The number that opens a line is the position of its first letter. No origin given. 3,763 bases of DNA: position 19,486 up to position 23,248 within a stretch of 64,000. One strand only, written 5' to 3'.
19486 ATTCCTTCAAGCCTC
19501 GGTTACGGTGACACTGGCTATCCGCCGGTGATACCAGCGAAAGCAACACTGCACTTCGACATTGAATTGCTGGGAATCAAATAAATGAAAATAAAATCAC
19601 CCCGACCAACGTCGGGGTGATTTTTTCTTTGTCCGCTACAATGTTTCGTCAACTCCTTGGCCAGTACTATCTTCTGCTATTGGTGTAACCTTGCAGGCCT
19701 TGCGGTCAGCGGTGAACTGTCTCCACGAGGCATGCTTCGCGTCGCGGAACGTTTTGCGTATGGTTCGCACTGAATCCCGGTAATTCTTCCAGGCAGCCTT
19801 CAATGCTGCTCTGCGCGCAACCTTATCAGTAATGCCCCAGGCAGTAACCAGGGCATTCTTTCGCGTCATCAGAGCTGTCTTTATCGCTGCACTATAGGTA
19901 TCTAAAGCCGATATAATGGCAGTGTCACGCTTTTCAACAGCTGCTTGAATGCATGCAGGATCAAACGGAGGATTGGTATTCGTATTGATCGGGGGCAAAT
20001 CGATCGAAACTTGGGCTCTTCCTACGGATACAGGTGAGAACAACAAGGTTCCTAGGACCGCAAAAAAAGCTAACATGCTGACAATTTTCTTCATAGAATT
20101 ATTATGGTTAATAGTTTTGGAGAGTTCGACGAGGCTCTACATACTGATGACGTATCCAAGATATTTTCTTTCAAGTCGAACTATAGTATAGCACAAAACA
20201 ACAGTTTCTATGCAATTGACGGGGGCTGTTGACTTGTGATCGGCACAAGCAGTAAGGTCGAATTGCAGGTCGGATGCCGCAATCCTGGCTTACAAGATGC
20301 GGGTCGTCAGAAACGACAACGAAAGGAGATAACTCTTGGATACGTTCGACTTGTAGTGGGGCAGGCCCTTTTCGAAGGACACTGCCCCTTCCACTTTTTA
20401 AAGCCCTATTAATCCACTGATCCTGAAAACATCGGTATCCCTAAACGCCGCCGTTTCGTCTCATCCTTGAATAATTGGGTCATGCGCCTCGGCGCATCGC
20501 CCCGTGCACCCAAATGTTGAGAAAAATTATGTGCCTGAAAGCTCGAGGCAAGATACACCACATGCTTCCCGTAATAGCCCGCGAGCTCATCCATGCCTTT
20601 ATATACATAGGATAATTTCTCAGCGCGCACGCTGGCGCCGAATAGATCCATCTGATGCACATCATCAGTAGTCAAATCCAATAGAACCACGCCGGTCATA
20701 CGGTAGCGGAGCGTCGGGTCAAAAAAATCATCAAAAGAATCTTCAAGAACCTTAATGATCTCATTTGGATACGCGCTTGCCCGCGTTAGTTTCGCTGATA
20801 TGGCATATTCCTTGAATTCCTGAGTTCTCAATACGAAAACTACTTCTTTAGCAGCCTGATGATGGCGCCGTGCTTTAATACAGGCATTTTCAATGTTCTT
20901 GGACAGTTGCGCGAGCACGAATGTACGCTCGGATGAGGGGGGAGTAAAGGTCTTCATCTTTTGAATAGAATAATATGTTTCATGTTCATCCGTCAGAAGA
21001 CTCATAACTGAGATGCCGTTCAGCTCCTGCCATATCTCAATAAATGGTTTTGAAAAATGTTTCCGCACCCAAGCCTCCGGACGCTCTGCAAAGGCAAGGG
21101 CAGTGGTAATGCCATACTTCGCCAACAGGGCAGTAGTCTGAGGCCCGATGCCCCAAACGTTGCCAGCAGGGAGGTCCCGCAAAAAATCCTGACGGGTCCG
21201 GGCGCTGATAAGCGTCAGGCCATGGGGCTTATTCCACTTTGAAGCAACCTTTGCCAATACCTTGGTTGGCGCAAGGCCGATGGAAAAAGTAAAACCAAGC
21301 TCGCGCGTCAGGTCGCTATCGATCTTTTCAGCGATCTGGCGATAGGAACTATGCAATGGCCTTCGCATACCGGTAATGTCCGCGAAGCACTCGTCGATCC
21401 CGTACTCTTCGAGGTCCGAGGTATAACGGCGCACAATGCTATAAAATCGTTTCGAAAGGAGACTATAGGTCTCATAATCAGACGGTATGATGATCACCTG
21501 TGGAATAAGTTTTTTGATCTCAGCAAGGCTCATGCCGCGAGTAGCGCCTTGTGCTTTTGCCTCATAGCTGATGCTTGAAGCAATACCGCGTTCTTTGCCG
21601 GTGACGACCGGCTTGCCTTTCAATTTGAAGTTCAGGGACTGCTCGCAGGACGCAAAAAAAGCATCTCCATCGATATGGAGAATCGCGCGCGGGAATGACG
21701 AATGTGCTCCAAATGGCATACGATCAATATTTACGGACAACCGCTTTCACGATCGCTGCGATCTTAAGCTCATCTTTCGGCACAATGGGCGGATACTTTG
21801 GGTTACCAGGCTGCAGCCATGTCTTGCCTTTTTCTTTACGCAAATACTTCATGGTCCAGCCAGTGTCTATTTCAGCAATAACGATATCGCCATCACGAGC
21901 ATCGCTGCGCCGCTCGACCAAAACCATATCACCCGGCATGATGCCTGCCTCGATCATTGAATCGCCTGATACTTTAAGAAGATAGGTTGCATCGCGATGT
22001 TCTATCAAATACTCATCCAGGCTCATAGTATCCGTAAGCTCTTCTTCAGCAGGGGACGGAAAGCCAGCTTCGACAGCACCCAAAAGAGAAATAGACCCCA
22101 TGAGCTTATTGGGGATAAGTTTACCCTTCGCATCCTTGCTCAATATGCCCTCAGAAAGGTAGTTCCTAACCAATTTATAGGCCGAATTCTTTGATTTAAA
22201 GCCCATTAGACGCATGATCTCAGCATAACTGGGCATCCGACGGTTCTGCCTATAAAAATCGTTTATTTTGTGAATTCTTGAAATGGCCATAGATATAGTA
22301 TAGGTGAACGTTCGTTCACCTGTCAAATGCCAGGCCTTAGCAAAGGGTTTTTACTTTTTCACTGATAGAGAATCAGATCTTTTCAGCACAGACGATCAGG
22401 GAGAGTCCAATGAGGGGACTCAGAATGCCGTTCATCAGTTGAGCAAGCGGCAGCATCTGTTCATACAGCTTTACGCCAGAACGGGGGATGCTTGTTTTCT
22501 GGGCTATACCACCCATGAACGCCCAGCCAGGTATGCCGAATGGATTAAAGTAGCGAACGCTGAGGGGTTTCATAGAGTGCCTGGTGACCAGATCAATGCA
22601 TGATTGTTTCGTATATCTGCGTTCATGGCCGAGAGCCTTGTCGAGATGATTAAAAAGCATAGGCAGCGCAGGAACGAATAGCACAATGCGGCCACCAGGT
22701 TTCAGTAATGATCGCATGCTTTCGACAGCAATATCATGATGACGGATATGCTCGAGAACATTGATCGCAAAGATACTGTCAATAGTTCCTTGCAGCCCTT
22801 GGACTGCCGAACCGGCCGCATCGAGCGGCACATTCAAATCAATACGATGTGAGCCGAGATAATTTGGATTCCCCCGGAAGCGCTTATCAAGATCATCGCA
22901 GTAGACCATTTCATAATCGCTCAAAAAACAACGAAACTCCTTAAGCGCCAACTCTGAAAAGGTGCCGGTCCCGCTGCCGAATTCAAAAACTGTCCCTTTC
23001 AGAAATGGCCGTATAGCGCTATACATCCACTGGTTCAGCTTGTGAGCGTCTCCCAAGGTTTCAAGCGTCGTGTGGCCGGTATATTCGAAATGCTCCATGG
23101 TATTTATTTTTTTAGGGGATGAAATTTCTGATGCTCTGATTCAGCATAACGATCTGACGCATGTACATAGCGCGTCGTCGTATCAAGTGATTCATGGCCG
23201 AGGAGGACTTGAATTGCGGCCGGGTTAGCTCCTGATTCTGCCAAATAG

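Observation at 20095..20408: GC-rich multi-hairpin intergenic element ending in a plus-strand intrinsic terminator: candidate novel sRNA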

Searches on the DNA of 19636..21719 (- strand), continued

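Call 65: search_with_rna_model(model_id=R2, sources=[L092, L093, L094, L095, L096, L097, L098, L099, L100, L101, L102, L103, L104, L105, L106, L107, L108, L088, L089, L090], max_evalue=1)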
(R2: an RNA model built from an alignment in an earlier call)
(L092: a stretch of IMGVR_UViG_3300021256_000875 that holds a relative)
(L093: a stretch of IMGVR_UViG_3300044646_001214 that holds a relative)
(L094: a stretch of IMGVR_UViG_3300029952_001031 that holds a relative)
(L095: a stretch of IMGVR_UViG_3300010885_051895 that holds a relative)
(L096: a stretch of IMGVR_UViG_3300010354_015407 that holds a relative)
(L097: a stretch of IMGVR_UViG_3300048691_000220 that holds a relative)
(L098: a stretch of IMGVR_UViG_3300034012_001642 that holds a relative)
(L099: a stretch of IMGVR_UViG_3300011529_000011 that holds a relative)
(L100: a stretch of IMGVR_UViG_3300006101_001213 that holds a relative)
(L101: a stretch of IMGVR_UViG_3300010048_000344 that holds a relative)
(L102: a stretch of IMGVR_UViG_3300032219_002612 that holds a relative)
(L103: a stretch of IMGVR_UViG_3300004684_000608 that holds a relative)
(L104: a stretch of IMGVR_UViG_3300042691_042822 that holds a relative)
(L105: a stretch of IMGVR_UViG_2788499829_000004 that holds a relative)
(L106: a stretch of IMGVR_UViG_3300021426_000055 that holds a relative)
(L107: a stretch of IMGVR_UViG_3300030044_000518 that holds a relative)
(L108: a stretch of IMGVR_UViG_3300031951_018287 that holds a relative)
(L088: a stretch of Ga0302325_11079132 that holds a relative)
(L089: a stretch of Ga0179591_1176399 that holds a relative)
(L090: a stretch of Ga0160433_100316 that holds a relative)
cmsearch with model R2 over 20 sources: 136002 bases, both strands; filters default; matches with E-value up to 1: 0.
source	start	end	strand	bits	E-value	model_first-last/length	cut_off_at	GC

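Call 73: search_rna_families(sources=[L082, L084, L086, L112, L110], threshold=evalue, max_evalue=10)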
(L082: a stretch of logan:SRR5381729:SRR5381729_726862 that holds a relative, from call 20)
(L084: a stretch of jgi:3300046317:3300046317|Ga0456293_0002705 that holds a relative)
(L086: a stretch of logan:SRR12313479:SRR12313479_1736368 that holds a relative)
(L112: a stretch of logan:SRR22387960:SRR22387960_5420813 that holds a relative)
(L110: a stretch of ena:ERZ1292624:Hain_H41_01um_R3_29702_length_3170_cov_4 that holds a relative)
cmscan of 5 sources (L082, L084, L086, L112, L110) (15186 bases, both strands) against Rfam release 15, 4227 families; matches with E-value up to 10: 5.
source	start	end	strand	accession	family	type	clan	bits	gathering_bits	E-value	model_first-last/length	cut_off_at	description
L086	1200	1234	-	RF03677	mir-1304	Gene; miRNA;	-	24.8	90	0.4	1-87/87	no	mir-1304 microRNA precursor family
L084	386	504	-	RF02683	NiCo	Cis-reg; riboswitch;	CL00122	24.6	37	0.1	1-96/96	no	NiCo (Nickel/Cobalt) riboswitch aptamer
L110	894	930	+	RF02657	sot2652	Gene; sRNA;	-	18.5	61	2.2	124-160/187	no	Sense overlapping transcript RNA 2652 (sot)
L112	854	909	+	RF01977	HOTAIRM1_3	Gene; lncRNA;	-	16.8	37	3.2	1-59/59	no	HOX antisense intergenic RNA myeloid 1 conserved region 3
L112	1858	1895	-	RF02851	Ysr283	Gene; antisense;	-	13.8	58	4.3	19-56/253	no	Yersinia sRNA 283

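Call 74: search_rna_families(source=L084, start=330, end=540, threshold=evalue, max_evalue=10, show_alignments=3)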
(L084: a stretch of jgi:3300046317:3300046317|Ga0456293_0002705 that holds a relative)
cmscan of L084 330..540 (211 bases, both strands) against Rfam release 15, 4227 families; matches with E-value up to 10: 3.
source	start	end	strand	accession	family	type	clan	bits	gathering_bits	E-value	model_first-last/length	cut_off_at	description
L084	386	504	-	RF02683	NiCo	Cis-reg; riboswitch;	CL00122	24.6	37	0.0014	1-96/96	no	NiCo (Nickel/Cobalt) riboswitch aptamer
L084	471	493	-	RF02440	SpF59_sRNA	Gene; sRNA;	-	15.4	37.2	1.4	1-54/54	no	Streptococcus sRNA SpF59 (ldcC RNA)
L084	424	448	-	RF03128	L31-Coriobacteria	Cis-reg; leader;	CL00118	13.4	33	7.6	1-33/33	no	L31-Coriobacteria ribosomal protein leader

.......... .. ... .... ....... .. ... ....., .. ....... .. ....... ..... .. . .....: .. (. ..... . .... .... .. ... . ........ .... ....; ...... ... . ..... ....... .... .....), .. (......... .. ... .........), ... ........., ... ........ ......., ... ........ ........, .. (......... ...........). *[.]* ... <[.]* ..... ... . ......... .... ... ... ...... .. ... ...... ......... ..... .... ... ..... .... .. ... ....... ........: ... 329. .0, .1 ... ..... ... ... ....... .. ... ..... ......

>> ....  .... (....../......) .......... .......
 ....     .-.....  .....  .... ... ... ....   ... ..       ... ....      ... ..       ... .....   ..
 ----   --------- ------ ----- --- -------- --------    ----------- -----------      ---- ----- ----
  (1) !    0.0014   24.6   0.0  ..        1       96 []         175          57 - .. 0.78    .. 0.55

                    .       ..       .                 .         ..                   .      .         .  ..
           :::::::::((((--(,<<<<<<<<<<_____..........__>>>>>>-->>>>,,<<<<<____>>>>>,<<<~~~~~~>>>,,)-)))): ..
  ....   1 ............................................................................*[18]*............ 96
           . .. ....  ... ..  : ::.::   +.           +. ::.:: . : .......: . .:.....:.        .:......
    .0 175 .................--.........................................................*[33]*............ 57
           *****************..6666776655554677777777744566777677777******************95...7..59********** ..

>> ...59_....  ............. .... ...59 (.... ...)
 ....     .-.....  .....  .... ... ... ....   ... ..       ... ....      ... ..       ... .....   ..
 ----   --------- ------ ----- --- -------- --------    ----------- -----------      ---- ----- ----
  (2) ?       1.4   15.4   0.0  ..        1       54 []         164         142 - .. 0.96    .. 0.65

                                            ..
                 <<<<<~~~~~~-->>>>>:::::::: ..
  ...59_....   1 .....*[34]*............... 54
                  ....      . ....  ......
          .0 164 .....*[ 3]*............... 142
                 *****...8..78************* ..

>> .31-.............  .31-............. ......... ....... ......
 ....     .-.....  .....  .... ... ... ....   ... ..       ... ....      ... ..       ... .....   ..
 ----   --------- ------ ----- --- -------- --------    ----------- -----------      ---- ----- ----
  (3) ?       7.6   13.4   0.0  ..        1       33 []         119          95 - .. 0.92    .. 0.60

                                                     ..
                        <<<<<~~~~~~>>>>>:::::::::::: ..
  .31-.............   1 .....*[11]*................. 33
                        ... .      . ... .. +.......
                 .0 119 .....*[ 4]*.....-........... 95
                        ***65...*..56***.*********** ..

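Call 79: search_rna_families(source=window, start=20225, end=20405, threshold=evalue, max_evalue=10, show_alignments=3)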
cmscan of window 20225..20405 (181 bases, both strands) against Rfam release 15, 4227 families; matches with E-value up to 10: 1.
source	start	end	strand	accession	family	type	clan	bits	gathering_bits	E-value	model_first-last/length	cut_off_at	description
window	20300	20328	+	RF03128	L31-Coriobacteria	Cis-reg; leader;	CL00118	15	33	3.1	1-33/33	no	L31-Coriobacteria ribosomal protein leader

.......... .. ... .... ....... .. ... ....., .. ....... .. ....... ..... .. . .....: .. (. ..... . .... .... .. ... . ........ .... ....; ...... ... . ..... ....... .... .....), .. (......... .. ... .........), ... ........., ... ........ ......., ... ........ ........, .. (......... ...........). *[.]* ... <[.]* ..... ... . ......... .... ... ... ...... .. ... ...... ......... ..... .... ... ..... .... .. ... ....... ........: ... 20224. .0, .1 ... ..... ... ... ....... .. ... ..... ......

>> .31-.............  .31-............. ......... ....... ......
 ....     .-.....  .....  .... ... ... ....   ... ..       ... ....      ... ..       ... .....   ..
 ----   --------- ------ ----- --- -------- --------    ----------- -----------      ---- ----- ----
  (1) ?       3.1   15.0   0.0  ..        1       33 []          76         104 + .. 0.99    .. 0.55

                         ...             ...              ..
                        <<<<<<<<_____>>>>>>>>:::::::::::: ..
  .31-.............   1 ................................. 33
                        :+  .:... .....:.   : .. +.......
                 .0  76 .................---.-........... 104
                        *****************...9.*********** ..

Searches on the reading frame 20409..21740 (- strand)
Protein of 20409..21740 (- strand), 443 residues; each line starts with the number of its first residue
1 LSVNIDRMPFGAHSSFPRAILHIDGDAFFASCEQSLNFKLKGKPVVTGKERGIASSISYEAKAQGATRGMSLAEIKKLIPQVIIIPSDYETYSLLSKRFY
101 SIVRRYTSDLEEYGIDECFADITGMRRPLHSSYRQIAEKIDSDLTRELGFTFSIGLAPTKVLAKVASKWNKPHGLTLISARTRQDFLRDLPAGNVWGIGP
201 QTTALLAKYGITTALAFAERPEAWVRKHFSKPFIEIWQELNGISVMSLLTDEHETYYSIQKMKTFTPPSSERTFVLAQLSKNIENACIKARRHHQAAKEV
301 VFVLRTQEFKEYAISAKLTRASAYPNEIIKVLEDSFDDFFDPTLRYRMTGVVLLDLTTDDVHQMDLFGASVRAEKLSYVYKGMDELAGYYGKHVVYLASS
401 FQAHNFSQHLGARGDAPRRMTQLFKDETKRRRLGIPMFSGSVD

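Call 12: search_protein_families(library=pfam, proteins=[window:20409-21740:-])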
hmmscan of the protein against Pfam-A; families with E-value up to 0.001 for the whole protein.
window:20409-21740:- (443 aa): 3 families
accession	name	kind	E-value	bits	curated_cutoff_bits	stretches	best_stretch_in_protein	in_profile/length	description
PF00817.25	IMS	-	1.2e-42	145.8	23.2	1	23-168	1-148/148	impB/mucB/samB family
PF11799.13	IMS_C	-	7.2e-11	42.9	20.7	1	258-366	3-109/109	impB/mucB/samB family C-terminal domain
PF11798.14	IMS_HHH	-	0.00095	19.7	24.4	0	184-211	5-32/32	IMS family HHH motif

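Call 13: find_related_loci(query=window:20409-21719:-, collection=genome_contigs, flank=4000)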
Query window:20409-21719:- (436 aa) in genome_contigs; peptide patterns used: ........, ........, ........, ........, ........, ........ (x = any residue, [..] = any of these).
599 stretches matched a pattern (row limit reached: there are more); 524 encode a relative of the query (tblastn E <= 1e-3); the best 80 are kept; 80 distinct loci.
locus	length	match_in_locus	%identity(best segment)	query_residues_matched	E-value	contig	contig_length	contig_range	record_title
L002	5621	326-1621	66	1-432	0e+0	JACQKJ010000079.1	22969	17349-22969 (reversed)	MAG: Candidatus Komeilibacteria bacterium isolate NC_groundwater_1174_Ag_S-0.1um_52_33 S_p1_S3_coassembly_k141_2428543,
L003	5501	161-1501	63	1-436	0e+0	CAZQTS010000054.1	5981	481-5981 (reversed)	MAG TPA_asm: uncultured Gammaproteobacteria bacterium isolate SRP269290_co3_792 genome assembly, contig: NODE_19653_leng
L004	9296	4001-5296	62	5-436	0e+0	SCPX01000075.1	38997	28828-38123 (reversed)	MAG: Patescibacteria group bacterium isolate DP16D_bin.14 DP16D_bin.14-112492, whole genome shotgun sequence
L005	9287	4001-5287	61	7-435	0e+0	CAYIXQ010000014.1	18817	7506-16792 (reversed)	MAG TPA_asm: uncultured Candidatus Saccharibacteria bacterium isolate ERP119705_co6_804 genome assembly, contig: NODE_31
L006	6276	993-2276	61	8-435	2e-180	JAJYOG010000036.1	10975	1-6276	MAG: Actinomycetes bacterium isolate DBS2-5.bin27 NODE_7475_length_10975_cov_3.850572, whole genome shotgun sequence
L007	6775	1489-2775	61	7-435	1e-179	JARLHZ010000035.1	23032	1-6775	MAG: Candidatus Doudnabacteria bacterium isolate MAG_CO250 MetaCoAG_Bin_250_Oxic_k141_1811287, whole genome shotgun sequ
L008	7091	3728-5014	62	7-435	2e-180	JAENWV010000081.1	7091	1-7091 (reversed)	MAG: Thermoleophilia bacterium isolate 5_8_m_bin1 k141_72877_length_7091_cov_49.2856, whole genome shotgun sequence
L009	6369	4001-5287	61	7-435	3e-179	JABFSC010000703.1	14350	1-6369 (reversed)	MAG: Deltaproteobacteria bacterium isolate S-RSF-IL-11 seq_971, whole genome shotgun sequence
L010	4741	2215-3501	62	7-435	0e+0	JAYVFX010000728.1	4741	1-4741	MAG: Deltaproteobacteria bacterium isolate GL45_Down_concoct_107 GL45_Down_concoct_107_727, whole genome shotgun sequenc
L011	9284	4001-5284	62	8-435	3e-176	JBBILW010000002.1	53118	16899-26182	MAG: Candidatus Jorgensenbacteria bacterium isolate BR1F70218_bin_218 NODE_400_length_53118_cov_1.11064, whole genome sh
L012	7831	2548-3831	60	8-435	2e-176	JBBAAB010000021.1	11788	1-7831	MAG: Thermoleophilia bacterium isolate SO_2017_GW3_30 scaffold_2733_c1_OW296A_2017, whole genome shotgun sequence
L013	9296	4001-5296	59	5-436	7e-176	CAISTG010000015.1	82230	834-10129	MAG: Candidatus Buchananbacteria bacterium isolate MJ-time_bin-7222 genome assembly, contig: bin-7222:15/66, whole genom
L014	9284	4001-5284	61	8-435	8e-176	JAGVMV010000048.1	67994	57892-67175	MAG: Thermoleophilia bacterium isolate DeMMO3_11 c_000000031123, whole genome shotgun sequence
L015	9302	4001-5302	58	2-436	9e-175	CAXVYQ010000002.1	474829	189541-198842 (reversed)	MAG: Terriglobia bacterium isolate 8b7d6179-9095-41cb-b5b9-77e26c267f4d genome assembly, contig: contig_2, whole genome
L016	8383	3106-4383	60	7-432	8e-175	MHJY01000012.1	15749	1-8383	MAG: Candidatus Jacksonbacteria bacterium RIFOXYB2_FULL_44_15 rifoxyb2_full_scaffold_1629, whole genome shotgun sequence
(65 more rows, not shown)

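Call 19: find_homologous_proteins(query=window:20409-21719:-, max_evalue=1e-100)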
Query window:20409-21719:- (436 aa): 5490 proteins with E <= 1e-100 among 8000 candidates; the best 120 are listed.
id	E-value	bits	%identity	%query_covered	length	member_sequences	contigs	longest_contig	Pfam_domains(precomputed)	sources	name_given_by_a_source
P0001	2.5e-291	984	100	100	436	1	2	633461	PF11799.14,PF00817.26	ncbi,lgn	-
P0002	1.0e-233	794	80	100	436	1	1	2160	PF11799.14,PF00817.26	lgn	-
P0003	9.8e-194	662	67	100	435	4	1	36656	PF11799.14,PF00817.26,PF11798.15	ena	-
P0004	1.8e-191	655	66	99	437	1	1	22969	PF11799.14,PF00817.26,PF11798.15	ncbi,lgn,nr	ncbi:MAG: DNA polymerase IV [Candidatus Komeilibacteria bacterium]|nr:DNA polymerase IV [Candidatus 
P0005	1.2e-188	645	65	100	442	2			PF11799.14,PF00817.26,PF11798.15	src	-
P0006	2.8e-187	641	66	97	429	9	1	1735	PF11799.14,PF00817.26,PF11798.15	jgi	-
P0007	7.0e-187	640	65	100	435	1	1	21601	PF11799.14,PF00817.26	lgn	-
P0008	2.3e-185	635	64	100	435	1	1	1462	PF11799.14,PF00817.26,PF11798.15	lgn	-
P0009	1.1e-183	629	64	100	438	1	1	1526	PF11799.14,PF00817.26,PF11798.15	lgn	-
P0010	1.5e-183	629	64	100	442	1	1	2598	PF11799.14,PF00817.26,PF11798.15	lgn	-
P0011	5.1e-182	624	67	98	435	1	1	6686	PF11799.14,PF00817.26,PF11798.15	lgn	-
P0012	1.5e-178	612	63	100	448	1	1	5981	PF11799.14,PF00817.26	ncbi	-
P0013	4.2e-178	611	64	98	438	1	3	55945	PF11799.14,PF00817.26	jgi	jgi:DNA polymerase-4/DNA polymerase V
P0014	5.8e-178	610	64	99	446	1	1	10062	PF11799.14,PF00817.26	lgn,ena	-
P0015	6.4e-177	607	63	98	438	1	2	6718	PF11799.14,PF00817.26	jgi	jgi:DNA polymerase-4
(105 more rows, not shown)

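Call 20: find_encoding_contigs(protein=P0002, flank=3000, max_places=4)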
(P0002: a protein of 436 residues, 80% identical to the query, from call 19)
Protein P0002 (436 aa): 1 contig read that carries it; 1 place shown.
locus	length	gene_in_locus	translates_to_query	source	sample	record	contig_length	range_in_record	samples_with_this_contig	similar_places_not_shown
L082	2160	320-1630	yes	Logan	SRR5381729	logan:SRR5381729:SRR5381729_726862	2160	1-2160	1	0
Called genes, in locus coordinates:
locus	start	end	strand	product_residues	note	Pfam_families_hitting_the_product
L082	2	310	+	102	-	?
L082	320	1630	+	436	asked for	PF00817:IMS, PF11799:IMS_C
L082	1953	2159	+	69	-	?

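Call 21: find_encoding_contigs(protein=P0003, flank=4000, max_places=4)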
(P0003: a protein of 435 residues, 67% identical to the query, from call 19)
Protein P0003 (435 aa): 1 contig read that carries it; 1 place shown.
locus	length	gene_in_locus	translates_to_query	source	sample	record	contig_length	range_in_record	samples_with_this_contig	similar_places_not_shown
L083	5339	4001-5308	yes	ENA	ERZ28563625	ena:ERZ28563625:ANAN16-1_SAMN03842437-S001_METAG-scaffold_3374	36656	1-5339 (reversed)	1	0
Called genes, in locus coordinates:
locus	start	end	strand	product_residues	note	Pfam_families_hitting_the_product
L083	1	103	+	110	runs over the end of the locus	PF01451:LMWPc (weak)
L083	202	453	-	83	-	-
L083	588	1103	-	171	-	PF00293:NUDIX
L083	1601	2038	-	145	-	-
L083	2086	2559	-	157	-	-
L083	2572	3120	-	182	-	PF01066:CDP-OH_P_transf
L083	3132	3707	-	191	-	-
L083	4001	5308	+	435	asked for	PF00817:IMS, PF11798:IMS_HHH (faint), PF11799:IMS_C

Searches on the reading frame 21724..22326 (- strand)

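Call 12: search_protein_families(library=pfam, proteins=[window:21724-22326:-])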
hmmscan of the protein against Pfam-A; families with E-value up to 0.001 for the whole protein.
window:21724-22326:- (200 aa): 1 family
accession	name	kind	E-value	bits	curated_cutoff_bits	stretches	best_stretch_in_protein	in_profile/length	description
PF00717.28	Peptidase_S24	-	4.1e-29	101.1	23.3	1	81-192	2-114/116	Peptidase S24-like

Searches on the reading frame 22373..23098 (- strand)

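Call 12: search_protein_families(library=pfam, proteins=[window:22373-23098:-])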
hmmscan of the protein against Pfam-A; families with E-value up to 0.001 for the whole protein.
window:22373-23098:- (241 aa): 4 families
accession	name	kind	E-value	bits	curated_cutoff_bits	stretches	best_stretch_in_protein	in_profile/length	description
PF13489.12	Methyltransf_23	-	2.5e-10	40.8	27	1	32-155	21-128/164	Methyltransferase domain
PF08242.18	Methyltransf_12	-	4e-10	40.7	30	1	39-138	2-98/98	Methyltransferase domain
PF08241.18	Methyltransf_11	-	6.3e-06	27.2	21.2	1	39-140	2-95/95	Methyltransferase domain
PF13649.12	Methyltransf_25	-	4e-05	24.7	27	1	37-136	1-97/97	Methyltransferase domain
